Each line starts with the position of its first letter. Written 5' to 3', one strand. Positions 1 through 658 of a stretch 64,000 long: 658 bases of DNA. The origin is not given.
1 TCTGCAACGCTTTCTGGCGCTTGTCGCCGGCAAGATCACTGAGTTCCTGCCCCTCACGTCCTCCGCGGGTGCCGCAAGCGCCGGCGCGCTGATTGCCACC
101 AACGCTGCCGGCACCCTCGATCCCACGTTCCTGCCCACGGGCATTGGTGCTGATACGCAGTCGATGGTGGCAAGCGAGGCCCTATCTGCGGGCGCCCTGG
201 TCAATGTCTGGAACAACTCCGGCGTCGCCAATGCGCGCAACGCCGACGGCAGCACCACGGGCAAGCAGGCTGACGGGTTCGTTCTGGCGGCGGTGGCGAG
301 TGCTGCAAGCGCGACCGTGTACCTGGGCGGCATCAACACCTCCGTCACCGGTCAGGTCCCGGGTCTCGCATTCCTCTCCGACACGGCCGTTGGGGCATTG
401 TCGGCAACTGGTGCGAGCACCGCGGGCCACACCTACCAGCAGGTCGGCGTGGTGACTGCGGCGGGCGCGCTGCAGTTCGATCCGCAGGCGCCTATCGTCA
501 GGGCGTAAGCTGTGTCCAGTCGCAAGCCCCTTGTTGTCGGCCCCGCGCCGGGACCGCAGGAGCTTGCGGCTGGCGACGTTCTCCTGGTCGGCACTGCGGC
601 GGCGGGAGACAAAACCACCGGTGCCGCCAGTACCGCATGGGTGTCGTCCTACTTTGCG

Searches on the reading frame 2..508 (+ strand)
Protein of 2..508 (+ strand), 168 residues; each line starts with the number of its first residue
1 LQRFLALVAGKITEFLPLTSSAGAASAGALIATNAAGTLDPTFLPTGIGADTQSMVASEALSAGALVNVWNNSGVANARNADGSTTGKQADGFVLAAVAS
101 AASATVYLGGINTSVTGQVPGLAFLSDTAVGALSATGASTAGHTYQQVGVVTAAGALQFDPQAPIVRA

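Call 34: search_protein_families(library=pfam, alignment_id=A2, max_evalue=0.001)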
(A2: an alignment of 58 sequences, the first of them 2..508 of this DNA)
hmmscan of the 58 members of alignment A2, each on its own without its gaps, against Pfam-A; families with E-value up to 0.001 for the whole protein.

A. member 1, window:2-508:+ (168 aa): 0 families

B. families by the number of members that match (of 58 scanned): 40 families (the first 25 are shown)
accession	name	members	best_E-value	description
PF00486.34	Trans_reg_C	2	2.3e-13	Transcriptional regulatory protein, C terminal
PF00271.37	Helicase_C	2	6.1e-13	Helicase conserved C-terminal domain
PF11860.13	Muramidase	1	2.7e-47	N-acetylmuramidase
PF18823.6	InPase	1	1.2e-42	Inorganic Pyrophosphatase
PF05063.20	MT-A70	1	9e-28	MT-A70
PF00176.29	SNF2-rel_dom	1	1.5e-25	SNF2-related domain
PF12684.13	DUF3799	1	2.9e-23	PDDEXK-like domain of unknown function (DUF3799)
PF18894.6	PhageMetallopep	1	8.2e-23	Putative phage metallopeptidase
PF05876.18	GpA_ATPase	1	3e-13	Phage terminase large subunit gpA, ATPase domain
PF14216.11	DUF4326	1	1.8e-11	Domain of unknown function (DUF4326)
PF06147.18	DUF968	1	3.9e-11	Protein of unknown function (DUF968)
PF04860.17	Phage_portal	1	4.9e-11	Phage portal protein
PF01471.23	PG_binding_1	1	1.2e-09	Putative peptidoglycan binding domain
PF01656.29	CbiA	1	1.7e-09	CobQ/CobB/MinD/ParA nucleotide binding domain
PF13614.12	AAA_31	1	3.4e-09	AAA domain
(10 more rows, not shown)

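Call 35: search_protein_families(library=phrogs, alignment_id=A2, max_evalue=0.00001)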
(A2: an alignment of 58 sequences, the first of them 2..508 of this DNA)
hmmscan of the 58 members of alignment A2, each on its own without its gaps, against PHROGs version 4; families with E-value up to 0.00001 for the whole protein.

A. member 1, window:2-508:+ (168 aa): 1 family
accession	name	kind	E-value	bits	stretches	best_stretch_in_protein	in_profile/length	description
phrog_4368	-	unknown function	1.3e-10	41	1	26-166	100-237/840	-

B. families by the number of members that match (of 58 scanned): 69 families (the first 25 are shown)
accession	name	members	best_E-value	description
phrog_11801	-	2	0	DNA methyltransferase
phrog_1685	-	2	1.3e-204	-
phrog_62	-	2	6.6e-159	DNA helicase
phrog_10089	-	2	4.5e-113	DarB-like antirestriction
phrog_731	-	2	5.4e-10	-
phrog_16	-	2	2.3e-08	DNA helicase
phrog_412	-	1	5.5e-71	exonuclease VIII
phrog_675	-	1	1.1e-70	terminase large subunit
phrog_359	-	1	2.1e-68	DNA methyltransferase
phrog_1224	-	1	1.1e-66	endolysin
phrog_2860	-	1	1.6e-46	endolysin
phrog_29705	-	1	5.2e-43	-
phrog_21315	-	1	1.4e-35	-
phrog_37402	-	1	4e-35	-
phrog_12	-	1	1.8e-34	portal protein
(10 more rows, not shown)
